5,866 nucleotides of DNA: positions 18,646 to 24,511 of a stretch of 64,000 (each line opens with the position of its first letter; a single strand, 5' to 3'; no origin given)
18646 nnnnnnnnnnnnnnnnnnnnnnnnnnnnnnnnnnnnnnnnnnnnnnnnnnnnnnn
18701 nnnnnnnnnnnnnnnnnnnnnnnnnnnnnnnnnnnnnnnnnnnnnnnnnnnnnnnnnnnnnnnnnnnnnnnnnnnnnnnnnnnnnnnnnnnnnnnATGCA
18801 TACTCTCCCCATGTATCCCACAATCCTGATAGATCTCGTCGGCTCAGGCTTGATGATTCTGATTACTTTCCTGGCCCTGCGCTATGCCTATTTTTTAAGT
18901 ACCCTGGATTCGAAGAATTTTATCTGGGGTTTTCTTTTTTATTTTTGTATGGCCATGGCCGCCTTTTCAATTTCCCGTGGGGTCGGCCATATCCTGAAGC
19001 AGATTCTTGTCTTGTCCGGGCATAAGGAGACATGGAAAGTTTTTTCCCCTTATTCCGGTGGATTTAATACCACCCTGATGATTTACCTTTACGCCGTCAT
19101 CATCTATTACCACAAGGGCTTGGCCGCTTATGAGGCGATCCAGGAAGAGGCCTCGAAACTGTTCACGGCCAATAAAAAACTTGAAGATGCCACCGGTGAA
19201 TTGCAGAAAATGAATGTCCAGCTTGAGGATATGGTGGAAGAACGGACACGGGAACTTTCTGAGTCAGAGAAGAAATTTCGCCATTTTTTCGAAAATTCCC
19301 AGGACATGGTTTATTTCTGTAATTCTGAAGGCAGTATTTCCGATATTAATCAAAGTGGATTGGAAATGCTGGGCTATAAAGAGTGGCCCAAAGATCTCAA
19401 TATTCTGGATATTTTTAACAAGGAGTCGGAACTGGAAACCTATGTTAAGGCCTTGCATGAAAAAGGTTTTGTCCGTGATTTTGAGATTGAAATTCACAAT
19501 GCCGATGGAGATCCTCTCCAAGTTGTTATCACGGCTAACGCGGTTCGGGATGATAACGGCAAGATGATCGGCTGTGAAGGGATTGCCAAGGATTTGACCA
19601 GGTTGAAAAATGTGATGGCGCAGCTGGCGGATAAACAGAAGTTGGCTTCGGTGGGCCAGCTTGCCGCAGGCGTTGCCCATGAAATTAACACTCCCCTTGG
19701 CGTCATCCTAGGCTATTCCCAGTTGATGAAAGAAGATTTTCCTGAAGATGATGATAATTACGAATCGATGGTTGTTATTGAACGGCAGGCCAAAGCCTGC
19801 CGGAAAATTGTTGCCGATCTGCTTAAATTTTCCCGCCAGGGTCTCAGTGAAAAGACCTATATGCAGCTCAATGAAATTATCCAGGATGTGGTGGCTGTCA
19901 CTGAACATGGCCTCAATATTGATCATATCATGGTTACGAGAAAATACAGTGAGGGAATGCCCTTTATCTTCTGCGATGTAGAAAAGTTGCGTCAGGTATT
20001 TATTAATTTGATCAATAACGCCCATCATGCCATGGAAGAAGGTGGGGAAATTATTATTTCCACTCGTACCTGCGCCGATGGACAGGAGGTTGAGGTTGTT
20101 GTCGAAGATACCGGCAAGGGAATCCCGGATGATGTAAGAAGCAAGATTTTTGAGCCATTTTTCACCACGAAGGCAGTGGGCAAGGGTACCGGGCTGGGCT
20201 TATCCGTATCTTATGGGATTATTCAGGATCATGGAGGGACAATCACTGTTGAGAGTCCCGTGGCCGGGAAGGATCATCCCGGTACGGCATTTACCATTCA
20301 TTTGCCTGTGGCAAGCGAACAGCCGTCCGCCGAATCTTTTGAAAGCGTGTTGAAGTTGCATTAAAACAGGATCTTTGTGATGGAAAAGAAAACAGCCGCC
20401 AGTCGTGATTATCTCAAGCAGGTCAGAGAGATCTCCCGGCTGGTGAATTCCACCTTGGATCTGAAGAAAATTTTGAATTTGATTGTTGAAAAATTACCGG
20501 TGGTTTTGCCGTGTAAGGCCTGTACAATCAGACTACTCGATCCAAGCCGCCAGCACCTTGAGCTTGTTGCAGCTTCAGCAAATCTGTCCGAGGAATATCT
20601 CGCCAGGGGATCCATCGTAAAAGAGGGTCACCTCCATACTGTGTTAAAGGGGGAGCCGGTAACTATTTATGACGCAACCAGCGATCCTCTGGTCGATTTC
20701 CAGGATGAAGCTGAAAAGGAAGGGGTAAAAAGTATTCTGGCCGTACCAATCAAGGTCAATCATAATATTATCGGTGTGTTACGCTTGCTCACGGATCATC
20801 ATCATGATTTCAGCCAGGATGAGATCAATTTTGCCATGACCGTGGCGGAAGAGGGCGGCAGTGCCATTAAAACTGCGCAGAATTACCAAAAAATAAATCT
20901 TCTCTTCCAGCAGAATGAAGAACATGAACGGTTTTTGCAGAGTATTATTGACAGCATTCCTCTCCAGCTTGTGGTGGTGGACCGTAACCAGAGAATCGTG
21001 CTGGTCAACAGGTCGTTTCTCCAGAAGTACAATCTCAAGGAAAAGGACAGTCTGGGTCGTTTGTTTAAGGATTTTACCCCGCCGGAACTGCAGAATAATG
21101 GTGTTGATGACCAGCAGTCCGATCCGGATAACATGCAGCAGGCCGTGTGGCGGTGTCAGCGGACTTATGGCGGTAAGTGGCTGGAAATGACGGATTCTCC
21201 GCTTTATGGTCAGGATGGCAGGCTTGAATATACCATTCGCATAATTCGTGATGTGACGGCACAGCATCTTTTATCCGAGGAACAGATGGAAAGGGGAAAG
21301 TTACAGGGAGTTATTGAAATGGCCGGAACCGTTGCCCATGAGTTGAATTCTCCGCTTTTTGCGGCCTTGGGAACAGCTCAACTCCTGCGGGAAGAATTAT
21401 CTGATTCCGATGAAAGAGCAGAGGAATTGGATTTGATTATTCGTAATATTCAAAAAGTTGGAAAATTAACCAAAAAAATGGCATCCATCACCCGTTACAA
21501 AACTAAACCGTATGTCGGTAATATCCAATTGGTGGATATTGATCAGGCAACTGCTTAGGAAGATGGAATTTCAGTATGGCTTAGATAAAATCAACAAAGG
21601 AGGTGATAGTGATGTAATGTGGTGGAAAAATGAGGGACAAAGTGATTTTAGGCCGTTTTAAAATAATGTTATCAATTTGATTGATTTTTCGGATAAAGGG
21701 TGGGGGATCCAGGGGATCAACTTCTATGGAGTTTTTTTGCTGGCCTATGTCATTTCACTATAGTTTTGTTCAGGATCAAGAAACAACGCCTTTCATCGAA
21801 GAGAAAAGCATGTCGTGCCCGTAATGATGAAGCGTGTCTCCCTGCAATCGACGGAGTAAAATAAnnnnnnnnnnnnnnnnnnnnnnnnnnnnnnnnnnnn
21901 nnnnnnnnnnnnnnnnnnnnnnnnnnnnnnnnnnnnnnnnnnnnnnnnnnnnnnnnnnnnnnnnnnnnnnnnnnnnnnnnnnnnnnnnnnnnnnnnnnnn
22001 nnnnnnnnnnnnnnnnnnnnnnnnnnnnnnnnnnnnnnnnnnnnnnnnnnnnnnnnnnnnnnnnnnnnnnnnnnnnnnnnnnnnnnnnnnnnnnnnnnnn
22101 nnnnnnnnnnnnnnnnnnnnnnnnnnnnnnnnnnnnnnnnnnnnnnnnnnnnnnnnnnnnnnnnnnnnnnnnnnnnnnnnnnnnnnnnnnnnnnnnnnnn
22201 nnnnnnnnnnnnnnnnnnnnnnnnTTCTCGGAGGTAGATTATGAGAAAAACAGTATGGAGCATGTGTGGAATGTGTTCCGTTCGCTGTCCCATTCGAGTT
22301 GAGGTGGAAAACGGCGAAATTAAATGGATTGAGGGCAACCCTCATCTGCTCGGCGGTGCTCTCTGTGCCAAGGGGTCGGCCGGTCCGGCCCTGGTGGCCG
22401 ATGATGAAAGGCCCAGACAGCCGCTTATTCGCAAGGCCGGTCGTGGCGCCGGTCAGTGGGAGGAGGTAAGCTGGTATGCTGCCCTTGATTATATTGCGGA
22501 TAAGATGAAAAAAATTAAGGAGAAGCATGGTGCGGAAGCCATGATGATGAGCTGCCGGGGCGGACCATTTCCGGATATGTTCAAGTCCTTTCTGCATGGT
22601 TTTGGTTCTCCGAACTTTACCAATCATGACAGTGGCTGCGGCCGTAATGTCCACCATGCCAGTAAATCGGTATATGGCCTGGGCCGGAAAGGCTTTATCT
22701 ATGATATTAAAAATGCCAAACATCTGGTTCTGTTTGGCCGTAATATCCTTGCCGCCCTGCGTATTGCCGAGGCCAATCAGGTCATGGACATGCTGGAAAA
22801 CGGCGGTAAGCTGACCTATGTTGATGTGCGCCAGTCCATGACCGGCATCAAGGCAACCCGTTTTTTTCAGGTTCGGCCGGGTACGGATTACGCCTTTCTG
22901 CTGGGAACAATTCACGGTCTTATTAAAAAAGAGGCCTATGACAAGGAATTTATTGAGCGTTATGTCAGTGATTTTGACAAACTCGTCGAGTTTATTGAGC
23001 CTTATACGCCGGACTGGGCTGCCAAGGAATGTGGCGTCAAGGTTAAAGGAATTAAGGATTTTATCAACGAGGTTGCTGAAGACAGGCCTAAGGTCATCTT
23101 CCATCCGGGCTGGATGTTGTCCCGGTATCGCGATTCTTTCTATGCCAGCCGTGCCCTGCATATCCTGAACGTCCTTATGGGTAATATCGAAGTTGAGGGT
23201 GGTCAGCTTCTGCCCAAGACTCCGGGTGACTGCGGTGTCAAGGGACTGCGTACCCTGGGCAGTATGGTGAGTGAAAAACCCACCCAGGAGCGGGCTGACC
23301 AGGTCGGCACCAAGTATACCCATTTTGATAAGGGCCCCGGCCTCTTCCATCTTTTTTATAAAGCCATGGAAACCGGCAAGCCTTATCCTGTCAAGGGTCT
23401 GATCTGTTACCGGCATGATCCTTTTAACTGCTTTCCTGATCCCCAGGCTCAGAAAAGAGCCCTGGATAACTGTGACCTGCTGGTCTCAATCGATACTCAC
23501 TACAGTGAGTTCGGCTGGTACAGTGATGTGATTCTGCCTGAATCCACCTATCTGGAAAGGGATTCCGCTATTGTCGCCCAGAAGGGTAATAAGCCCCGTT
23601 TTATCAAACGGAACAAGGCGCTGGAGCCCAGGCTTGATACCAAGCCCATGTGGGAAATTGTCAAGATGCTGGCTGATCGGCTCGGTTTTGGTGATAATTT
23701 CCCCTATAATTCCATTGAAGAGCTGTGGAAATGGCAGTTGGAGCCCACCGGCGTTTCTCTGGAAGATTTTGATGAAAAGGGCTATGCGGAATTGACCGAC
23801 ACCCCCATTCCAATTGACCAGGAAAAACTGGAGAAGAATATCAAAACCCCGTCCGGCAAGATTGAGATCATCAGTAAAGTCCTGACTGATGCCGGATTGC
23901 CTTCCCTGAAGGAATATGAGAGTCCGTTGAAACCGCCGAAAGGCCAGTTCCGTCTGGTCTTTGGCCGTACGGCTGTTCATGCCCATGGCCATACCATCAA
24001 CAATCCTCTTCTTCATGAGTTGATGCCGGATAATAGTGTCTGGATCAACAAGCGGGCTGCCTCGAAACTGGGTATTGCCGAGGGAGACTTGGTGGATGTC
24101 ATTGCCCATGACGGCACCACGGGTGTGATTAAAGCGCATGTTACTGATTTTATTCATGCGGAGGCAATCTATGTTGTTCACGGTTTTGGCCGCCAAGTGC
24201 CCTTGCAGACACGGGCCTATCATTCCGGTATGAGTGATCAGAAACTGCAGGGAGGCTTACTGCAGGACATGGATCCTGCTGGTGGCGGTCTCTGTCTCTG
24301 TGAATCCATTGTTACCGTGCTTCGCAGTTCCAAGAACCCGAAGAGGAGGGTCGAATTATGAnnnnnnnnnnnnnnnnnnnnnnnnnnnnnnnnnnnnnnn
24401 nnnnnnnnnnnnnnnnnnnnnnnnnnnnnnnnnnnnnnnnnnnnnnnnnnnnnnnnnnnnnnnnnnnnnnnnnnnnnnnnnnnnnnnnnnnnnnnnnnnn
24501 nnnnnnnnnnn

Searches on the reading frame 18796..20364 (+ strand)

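Call 45: search_protein_families(library=pfam, proteins=[window:18796-20364:+], max_evalue=0.00001)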
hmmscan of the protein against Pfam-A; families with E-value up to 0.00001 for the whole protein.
window:18796-20364:+ (522 aa): 6 families
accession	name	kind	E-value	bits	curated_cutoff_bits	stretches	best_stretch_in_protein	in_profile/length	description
PF02518.31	HATPase_c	-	7.3e-26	91.2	26.4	1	394-506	2-110/111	Histidine kinase-, DNA gyrase B-, and HSP90-like ATPase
PF00512.31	HisKA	-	1.3e-14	54.4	26.9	1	287-348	3-63/66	His Kinase A (phospho-acceptor) domain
PF13426.13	PAS_9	-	7.1e-11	42.7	27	1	170-268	2-102/103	PAS domain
PF00989.32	PAS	-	1e-07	32.3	22.6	1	160-265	2-111/113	PAS fold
PF13188.13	PAS_8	-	1.3e-06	28.5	21.8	1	160-200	2-40/65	PAS domain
PF08448.16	PAS_4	-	2.1e-06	28.4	23.1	1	165-271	1-109/110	PAS fold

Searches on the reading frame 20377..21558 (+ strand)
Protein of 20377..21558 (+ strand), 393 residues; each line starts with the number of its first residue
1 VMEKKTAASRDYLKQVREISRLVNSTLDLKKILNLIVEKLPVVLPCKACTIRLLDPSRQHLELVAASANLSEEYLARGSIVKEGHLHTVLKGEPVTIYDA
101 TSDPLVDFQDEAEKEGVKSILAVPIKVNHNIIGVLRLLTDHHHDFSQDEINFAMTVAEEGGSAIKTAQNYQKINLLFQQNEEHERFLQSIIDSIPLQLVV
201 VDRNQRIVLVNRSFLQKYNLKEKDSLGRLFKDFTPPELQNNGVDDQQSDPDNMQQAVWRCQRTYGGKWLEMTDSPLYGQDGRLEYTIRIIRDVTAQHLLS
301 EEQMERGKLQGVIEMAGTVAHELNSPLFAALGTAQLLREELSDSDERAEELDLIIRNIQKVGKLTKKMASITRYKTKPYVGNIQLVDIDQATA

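Call 45: search_protein_families(library=pfam, proteins=[window:20377-21558:+], max_evalue=0.00001)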
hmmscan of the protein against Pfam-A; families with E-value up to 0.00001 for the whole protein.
window:20377-21558:+ (393 aa): 6 families
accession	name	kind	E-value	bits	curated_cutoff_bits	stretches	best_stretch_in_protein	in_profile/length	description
PF13185.12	GAF_2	-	9.2e-15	55.5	28.6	1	27-164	2-135/136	GAF domain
PF01590.32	GAF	-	2.7e-13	51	22.4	1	28-164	1-133/133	GAF domain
PF00512.31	HisKA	-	1.9e-11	44.3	26.9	1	314-369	4-58/66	His Kinase A (phospho-acceptor) domain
PF08448.16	PAS_4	-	8.6e-09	36.1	23.1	1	192-297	2-109/110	PAS fold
PF00989.32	PAS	-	1.7e-07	31.7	22.6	1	186-293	2-113/113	PAS fold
PF13492.12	GAF_3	-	5e-07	30.6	27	1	28-164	1-127/129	GAF domain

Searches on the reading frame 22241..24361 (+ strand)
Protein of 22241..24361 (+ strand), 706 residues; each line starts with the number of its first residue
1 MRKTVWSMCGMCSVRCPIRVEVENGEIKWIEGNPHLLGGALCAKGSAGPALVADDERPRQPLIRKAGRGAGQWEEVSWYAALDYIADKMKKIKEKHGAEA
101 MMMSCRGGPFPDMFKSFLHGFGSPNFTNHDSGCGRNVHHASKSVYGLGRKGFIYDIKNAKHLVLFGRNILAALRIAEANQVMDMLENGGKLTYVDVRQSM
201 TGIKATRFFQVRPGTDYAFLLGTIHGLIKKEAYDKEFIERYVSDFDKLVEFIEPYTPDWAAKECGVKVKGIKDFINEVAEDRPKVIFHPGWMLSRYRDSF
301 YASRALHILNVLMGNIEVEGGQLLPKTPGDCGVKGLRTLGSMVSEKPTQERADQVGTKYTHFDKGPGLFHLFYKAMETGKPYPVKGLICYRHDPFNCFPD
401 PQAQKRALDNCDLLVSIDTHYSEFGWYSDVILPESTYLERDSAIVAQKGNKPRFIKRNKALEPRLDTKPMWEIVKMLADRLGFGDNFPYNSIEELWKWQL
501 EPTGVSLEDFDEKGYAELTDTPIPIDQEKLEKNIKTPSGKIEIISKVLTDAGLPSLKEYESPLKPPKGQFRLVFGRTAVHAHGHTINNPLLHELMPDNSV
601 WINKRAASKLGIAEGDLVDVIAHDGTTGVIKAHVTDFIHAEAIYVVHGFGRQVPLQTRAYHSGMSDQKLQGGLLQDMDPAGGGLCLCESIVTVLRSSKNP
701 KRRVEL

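Call 45: search_protein_families(library=pfam, proteins=[window:22241-24361:+], max_evalue=0.00001)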
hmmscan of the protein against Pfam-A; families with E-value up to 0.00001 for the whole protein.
window:22241-24361:+ (706 aa): 3 families
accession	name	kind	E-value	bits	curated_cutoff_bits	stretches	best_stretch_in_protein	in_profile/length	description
PF00384.28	Molybdopterin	-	7.4e-42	144.1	24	1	59-479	3-352/353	Molybdopterin oxidoreductase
PF04879.21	Molybdop_Fe4S4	-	4.2e-12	46.3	22.7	1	3-52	2-53/55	Molybdopterin oxidoreductase Fe4S4 domain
PF01568.27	Molydop_binding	-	2.4e-11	44.1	26.8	1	570-651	1-82/110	Molydopterin dinucleotide binding domain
